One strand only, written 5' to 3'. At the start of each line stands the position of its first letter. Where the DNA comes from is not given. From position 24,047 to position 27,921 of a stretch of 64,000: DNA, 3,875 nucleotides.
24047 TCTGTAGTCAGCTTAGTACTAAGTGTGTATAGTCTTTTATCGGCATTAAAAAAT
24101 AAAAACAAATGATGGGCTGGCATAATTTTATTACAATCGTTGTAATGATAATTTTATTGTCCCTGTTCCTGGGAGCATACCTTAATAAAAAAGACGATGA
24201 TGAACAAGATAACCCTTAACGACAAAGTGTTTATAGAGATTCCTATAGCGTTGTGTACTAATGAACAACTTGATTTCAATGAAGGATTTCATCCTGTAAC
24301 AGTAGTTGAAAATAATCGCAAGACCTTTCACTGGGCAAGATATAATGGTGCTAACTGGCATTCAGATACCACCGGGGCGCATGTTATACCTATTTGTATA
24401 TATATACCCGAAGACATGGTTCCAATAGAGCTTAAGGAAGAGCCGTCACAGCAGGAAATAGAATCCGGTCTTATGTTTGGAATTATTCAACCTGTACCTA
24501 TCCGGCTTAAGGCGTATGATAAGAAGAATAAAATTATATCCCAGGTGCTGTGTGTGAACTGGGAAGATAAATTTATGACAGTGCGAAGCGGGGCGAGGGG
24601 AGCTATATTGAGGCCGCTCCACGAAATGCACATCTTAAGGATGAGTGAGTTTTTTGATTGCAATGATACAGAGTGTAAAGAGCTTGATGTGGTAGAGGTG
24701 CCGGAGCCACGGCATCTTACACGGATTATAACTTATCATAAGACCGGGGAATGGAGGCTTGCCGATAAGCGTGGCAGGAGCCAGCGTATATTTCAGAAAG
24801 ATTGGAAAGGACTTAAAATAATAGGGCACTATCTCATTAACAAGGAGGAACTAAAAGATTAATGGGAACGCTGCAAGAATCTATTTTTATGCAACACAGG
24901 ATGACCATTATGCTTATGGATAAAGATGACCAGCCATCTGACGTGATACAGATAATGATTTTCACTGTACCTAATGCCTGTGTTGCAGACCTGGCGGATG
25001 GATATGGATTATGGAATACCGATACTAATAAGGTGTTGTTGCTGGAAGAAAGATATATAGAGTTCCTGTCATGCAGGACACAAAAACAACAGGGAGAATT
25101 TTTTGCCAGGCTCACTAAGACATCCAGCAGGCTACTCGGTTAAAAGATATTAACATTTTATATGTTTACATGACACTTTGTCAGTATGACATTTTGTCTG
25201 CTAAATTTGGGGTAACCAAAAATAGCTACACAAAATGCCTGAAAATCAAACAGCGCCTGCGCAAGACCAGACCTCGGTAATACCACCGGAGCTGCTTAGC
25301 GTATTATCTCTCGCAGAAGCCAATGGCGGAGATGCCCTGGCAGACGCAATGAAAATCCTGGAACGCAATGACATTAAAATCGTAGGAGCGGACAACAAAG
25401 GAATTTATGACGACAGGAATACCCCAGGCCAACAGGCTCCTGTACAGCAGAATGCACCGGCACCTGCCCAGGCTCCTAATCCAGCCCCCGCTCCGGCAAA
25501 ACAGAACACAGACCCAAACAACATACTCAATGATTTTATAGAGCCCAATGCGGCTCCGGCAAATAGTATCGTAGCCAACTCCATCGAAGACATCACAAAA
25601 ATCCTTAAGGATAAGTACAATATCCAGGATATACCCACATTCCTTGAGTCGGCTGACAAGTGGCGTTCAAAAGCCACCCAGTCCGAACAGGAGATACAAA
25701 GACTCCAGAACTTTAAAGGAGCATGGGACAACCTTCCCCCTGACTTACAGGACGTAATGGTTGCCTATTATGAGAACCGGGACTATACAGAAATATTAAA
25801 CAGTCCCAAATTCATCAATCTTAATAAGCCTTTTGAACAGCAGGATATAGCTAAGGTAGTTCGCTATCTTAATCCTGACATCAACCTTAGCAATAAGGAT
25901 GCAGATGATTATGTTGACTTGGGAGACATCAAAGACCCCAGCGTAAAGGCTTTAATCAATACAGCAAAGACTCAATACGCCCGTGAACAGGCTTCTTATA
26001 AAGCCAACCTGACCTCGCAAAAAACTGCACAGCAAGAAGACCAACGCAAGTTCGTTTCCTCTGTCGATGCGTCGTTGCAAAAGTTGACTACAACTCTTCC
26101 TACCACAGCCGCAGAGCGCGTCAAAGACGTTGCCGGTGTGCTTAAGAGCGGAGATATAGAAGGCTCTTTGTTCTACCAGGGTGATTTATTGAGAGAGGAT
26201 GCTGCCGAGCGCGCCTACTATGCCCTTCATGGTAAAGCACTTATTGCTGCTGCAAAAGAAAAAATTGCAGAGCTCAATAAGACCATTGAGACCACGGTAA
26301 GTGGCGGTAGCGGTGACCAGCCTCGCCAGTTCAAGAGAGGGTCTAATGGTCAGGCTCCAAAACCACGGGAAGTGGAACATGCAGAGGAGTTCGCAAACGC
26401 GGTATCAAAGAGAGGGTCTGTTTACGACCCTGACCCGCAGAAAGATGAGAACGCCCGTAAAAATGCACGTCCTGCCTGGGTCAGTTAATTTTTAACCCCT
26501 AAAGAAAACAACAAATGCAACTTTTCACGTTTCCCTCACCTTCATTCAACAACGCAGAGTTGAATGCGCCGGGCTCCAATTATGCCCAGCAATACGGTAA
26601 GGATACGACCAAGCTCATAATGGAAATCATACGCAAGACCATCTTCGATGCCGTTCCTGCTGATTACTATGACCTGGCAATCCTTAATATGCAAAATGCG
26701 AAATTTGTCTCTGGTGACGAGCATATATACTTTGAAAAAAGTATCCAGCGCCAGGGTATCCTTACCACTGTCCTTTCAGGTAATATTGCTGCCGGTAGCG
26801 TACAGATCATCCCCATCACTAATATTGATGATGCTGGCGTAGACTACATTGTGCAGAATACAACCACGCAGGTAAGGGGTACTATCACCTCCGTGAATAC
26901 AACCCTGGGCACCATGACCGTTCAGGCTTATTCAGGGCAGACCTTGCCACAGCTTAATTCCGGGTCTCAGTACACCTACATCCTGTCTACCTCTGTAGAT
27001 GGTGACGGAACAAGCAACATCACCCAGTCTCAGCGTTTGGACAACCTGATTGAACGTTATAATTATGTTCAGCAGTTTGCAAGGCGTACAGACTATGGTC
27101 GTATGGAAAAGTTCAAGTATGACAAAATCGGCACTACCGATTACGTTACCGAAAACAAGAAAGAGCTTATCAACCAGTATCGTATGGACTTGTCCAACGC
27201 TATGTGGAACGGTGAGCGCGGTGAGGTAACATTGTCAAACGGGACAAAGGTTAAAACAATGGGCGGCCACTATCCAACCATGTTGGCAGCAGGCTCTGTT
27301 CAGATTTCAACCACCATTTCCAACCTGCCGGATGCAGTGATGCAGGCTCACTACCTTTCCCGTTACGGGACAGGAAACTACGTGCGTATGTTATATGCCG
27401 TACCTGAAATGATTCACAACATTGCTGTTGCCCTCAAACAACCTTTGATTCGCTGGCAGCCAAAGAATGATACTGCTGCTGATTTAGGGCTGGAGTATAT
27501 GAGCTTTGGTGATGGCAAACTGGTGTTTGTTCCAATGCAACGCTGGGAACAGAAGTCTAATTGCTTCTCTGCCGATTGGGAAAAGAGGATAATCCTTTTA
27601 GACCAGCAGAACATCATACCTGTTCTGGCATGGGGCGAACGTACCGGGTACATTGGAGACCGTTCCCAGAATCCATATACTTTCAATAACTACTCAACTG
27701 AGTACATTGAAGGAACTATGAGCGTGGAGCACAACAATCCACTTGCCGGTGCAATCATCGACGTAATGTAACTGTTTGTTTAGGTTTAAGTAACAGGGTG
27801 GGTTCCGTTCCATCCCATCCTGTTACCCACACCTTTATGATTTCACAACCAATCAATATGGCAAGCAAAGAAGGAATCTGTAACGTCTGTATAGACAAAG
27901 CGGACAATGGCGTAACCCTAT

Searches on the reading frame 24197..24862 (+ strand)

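Call 9: search_protein_families(library=pfam, proteins=[window:24197-24862:+], max_evalue=0.01)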
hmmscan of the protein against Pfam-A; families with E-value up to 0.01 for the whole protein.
window:24197-24862:+ (221 aa): 0 families

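Call 10: search_protein_families(library=phrogs, proteins=[window:24197-24862:+], max_evalue=0.001)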
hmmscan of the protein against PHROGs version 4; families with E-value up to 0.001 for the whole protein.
window:24197-24862:+ (221 aa): 1 family
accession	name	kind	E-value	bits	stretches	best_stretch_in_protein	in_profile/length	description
phrog_98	-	unknown function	0.00051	20.6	1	103-220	29-151/208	-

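Call 57: search_protein_families(library=pfam, proteins=[window:24197-24862:+], max_evalue=10)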
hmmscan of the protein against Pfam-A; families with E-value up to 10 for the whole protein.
window:24197-24862:+ (221 aa): 1 family
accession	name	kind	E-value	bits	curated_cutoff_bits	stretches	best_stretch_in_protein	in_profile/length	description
PF10287.16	YJL171C_Tos1_C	-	0.1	12.6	27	1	153-205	142-191/228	Cell wall protein YJL171C/Tos1, C-terminal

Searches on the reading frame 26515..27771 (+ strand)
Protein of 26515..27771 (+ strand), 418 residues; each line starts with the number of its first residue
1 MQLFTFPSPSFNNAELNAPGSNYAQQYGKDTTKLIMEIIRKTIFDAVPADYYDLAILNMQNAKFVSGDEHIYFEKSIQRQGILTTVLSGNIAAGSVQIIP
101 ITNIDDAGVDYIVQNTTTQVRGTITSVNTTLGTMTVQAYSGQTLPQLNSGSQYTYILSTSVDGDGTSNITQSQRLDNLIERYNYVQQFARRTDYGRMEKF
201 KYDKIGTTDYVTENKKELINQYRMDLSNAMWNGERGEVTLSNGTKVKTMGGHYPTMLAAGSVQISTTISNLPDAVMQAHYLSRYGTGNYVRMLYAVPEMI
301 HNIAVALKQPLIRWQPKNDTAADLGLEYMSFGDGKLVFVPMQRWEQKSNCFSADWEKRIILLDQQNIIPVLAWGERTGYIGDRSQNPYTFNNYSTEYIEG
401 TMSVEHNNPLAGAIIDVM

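Call 9: search_protein_families(library=pfam, proteins=[window:26515-27771:+], max_evalue=0.01)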
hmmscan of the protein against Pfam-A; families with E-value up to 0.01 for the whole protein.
window:26515-27771:+ (418 aa): 0 families

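Call 10: search_protein_families(library=phrogs, proteins=[window:26515-27771:+], max_evalue=0.001)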
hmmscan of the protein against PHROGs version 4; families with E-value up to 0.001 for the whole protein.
window:26515-27771:+ (418 aa): 0 families

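Call 31: find_homologous_proteins(query=window:26515-27771:+, max_evalue=0.001)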
Query window:26515-27771:+ (418 aa): 63 proteins with E <= 0.001 among 6076 candidates.
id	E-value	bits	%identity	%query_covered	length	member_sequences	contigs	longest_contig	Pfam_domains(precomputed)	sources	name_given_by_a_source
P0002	2.3e-279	944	100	100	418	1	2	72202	-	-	-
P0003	3.8e-154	532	59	99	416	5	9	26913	-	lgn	-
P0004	1.0e-127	445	50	100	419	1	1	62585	-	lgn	-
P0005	9.1e-124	432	48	100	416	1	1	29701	-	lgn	-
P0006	1.1e-100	356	43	100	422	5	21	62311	PF17236.9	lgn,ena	-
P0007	2.0e-100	355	42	99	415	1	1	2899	PF17236.9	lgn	-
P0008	2.4e-100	355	44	97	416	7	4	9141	-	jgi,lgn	jgi:hypothetical protein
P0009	5.0e-91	324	42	98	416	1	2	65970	PF17236.9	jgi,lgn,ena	-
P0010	1.6e-89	319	41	100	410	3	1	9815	PF17236.9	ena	-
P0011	1.4e-87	313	41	98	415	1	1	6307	PF17236.9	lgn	-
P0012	2.6e-87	312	40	98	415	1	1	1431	-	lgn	-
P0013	5.5e-87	311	41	98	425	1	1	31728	-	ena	-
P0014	3.8e-85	305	40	98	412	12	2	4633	PF17236.9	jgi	jgi:hypothetical protein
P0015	1.4e-84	303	40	97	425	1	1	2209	-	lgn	-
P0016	2.0e-84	302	39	98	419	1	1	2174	PF17236.9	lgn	-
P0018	1.0e-82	297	40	100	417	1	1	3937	PF17236.9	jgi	-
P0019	2.9e-82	295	41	100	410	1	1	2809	PF17236.9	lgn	-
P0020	2.9e-82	295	39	98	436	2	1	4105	PF17236.9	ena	-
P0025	2.1e-79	286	40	98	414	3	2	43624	PF17236.9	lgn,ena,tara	tara:strand:+ start:4713 stop:5957 length:1245 start_codon:yes stop_codon:yes gene_type:complete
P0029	7.2e-79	284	41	99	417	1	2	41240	PF17236.9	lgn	-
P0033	1.4e-65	240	38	98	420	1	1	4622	PF17236.9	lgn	-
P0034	1.7e-61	227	35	97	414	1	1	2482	PF17236.9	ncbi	-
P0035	2.8e-61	226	34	98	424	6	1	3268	PF17236.9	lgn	-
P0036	3.3e-61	226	35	98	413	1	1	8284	PF17236.9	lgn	-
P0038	9.7e-61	224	36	97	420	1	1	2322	PF17236.9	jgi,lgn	-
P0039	1.5e-60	224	33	98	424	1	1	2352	PF17236.9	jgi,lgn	-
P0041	1.2e-59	221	34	96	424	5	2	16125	PF17236.9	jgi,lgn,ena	jgi:hypothetical protein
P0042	1.3e-59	221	32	100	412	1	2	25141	PF17236.9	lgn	-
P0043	2.2e-59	220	33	97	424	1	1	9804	PF17236.9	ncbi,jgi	jgi:hypothetical protein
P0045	2.2e-58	217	31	97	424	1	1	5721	PF17236.9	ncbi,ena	-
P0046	2.9e-58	216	33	97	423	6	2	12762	PF17236.9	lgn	-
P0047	9.7e-58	215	31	100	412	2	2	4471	PF17236.9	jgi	jgi:hypothetical protein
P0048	2.0e-57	213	32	98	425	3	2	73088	PF17236.9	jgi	jgi:hypothetical protein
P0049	2.2e-56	210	32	98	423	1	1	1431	PF17236.9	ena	-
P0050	3.3e-55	206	32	98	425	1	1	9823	PF17236.9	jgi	-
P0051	6.4e-55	205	31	98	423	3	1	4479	PF17236.9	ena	-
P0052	6.3e-52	195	32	96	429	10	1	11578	PF17236.9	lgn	-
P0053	6.6e-52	195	34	96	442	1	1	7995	PF17236.9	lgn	-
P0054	1.7e-51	194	30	97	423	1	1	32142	PF17236.9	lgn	-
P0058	3.4e-47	180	31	98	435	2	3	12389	PF17236.9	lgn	-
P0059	4.3e-47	179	32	96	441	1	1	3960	PF17236.9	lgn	-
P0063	2.3e-39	154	30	96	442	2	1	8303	PF17236.9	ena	-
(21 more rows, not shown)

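Call 32: find_encoding_contigs(protein=P0004, flank=10000, max_places=3)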
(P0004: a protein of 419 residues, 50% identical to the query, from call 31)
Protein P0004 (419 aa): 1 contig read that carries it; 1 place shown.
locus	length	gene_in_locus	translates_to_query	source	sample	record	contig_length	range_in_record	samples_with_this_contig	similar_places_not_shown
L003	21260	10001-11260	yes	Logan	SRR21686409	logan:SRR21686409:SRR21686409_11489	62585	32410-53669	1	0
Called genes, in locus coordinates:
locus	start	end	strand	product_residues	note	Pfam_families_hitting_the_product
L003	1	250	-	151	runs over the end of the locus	-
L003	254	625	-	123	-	-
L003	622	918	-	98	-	-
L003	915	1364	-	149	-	-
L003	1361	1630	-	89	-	-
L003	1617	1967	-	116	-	-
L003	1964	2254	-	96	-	-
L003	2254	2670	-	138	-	-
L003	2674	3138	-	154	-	-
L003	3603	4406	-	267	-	PF25283:DUF7873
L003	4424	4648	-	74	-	-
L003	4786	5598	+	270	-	-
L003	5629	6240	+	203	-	-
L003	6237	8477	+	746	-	PF16510:P22_portal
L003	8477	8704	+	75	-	-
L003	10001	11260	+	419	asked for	-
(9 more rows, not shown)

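Call 33: find_encoding_contigs(protein=P0003, flank=10000, max_places=4)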
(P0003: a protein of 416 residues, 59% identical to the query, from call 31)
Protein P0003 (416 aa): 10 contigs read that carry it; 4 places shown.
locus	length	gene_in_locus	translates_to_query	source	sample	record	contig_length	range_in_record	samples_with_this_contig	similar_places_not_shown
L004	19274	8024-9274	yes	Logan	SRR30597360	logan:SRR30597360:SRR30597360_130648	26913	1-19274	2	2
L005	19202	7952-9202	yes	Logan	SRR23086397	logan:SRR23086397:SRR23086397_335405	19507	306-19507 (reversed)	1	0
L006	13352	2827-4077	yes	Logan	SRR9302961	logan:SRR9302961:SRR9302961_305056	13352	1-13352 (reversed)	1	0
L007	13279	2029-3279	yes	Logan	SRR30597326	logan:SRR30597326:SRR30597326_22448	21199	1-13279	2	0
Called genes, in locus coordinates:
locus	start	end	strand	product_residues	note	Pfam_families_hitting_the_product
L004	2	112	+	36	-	?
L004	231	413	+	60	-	-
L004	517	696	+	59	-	-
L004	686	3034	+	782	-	-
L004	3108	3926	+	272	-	-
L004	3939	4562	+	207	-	-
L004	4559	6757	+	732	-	-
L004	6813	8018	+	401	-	-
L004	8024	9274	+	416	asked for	-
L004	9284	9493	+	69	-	-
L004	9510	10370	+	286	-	-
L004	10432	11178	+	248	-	-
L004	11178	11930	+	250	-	-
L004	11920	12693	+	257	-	-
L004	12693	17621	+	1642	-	-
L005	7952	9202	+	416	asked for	-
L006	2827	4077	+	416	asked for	-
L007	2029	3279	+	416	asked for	-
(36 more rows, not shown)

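Call 34: find_encoding_contigs(protein=P0005, flank=10000, max_places=3)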
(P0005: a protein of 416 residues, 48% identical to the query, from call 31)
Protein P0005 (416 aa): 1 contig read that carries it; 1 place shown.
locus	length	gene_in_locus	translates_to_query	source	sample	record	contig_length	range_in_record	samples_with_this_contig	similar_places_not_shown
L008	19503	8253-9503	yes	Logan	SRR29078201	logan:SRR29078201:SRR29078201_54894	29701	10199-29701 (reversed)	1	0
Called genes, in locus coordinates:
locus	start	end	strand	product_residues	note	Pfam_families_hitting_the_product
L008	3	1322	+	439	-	?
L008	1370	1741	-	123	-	-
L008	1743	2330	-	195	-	PF00149:Metallophos, PF12850:Metallophos_2 (weak)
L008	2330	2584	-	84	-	-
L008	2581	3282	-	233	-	PF13392:HNH_3 (faint)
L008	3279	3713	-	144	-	-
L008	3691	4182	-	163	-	-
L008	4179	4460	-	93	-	-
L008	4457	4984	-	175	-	-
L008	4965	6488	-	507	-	PF00004:AAA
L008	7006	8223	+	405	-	-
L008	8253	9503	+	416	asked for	-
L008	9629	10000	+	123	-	-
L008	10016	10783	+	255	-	-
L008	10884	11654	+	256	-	-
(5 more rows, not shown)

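Call 36: search_dna_similar(query=window:26515-27771:+, collection=phages, mode=protein, max_rows=30, max_evalue=0.00001)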
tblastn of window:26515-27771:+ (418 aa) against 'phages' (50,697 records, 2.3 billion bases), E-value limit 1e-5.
No match.
